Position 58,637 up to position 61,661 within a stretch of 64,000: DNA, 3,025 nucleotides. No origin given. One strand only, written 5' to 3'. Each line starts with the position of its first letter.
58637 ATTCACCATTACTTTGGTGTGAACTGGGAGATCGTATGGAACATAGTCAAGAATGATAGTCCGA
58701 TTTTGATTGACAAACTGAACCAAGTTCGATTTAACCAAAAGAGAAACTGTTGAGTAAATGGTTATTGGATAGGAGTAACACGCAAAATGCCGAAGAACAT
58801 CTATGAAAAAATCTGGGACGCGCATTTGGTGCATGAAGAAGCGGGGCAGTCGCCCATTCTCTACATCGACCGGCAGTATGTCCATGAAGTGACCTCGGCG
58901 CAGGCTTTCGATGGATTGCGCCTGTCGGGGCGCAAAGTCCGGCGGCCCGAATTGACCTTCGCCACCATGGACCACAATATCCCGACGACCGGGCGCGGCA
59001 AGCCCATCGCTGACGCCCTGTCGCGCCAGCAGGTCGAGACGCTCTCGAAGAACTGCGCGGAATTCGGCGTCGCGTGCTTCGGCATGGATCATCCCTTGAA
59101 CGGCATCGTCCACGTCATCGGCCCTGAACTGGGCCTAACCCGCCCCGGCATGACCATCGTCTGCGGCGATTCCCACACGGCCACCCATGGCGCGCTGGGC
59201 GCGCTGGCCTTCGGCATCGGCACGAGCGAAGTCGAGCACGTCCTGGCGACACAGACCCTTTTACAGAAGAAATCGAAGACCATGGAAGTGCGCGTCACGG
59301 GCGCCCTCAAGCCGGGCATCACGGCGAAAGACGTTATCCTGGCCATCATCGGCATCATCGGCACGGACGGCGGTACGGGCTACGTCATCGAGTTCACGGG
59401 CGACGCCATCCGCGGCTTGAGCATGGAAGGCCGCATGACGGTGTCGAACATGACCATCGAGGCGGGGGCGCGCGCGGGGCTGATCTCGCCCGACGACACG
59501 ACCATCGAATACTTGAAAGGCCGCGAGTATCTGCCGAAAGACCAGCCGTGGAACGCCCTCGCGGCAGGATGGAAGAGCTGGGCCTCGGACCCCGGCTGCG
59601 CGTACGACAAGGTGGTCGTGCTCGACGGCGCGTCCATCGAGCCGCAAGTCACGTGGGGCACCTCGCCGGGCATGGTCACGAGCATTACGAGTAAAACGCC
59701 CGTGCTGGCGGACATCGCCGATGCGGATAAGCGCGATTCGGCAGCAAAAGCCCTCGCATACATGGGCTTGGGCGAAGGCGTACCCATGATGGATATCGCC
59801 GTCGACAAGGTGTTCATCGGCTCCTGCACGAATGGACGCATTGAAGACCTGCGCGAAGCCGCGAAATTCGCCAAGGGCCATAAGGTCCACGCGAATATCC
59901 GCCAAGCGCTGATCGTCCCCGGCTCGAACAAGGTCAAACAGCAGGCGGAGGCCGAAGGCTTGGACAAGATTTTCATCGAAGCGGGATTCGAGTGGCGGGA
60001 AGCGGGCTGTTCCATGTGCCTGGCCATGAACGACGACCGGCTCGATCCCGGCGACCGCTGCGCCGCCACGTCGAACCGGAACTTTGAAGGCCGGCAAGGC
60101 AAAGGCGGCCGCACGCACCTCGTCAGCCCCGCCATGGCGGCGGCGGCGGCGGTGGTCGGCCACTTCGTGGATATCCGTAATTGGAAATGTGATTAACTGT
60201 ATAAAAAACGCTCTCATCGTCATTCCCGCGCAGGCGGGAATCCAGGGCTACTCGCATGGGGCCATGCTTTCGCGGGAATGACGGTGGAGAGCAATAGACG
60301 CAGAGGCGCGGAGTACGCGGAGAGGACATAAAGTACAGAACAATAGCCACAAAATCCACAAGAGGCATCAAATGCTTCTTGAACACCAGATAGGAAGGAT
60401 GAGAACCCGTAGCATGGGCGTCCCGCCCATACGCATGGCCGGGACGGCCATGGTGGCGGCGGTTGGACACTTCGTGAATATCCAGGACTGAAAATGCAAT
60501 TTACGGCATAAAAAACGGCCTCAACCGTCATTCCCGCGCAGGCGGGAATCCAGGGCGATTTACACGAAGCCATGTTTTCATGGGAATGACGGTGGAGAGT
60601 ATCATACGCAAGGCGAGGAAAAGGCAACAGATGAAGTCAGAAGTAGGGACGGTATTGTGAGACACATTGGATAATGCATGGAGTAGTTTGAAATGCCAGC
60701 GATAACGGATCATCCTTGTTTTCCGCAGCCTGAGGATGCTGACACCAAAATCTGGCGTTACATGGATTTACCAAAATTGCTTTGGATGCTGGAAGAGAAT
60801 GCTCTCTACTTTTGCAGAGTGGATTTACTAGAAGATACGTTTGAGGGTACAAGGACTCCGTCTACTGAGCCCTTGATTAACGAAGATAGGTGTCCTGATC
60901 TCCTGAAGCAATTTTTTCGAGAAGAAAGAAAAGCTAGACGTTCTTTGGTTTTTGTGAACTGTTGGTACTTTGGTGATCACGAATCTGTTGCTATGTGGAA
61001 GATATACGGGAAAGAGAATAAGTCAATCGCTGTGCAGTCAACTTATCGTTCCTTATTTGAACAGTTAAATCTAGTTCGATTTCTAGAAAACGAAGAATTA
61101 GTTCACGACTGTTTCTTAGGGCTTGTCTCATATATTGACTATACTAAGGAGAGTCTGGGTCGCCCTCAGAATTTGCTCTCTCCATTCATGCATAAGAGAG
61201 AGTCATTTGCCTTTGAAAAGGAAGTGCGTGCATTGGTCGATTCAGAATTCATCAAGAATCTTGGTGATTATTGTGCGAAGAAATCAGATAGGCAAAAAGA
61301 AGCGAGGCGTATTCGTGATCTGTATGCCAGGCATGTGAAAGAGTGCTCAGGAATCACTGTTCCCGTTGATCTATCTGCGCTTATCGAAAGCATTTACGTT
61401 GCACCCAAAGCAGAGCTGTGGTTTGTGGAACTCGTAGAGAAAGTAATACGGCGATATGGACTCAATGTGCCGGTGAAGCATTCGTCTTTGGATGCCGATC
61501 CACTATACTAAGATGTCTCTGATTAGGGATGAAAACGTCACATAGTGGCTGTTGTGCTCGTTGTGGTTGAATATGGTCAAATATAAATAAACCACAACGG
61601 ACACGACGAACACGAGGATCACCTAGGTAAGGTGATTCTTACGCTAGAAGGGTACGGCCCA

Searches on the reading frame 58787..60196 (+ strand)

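Call 91: search_protein_families(library=pfam, proteins=[window:58787-60196:+], max_evalue=0.0001)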
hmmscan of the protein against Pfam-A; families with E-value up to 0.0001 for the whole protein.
window:58787-60196:+ (469 aa): 1 family
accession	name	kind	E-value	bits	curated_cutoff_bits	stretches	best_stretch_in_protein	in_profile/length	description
PF00330.25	Aconitase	-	2.8e-177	590.8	28.7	1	7-458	1-463/463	Aconitase family (aconitate hydratase)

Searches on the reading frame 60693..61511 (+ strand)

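Call 91: search_protein_families(library=pfam, proteins=[window:60693-61511:+], max_evalue=0.0001)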
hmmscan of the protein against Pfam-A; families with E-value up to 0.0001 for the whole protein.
window:60693-61511:+ (272 aa): 0 families

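Call 92: search_protein_families(library=padloc, proteins=[window:60693-61511:+], max_evalue=0.001)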
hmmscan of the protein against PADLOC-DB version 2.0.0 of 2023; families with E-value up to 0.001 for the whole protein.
window:60693-61511:+ (272 aa): 3 families
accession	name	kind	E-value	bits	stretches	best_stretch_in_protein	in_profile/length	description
PDLC04993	PDC-S31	-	1.6e-22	78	1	14-185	11-178/245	-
PDLC04991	PDC-S31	-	2.2e-05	22.3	1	27-187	13-151/208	-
PDLC04994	PDC-S31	-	0.0003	18.2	0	97-182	131-206/273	-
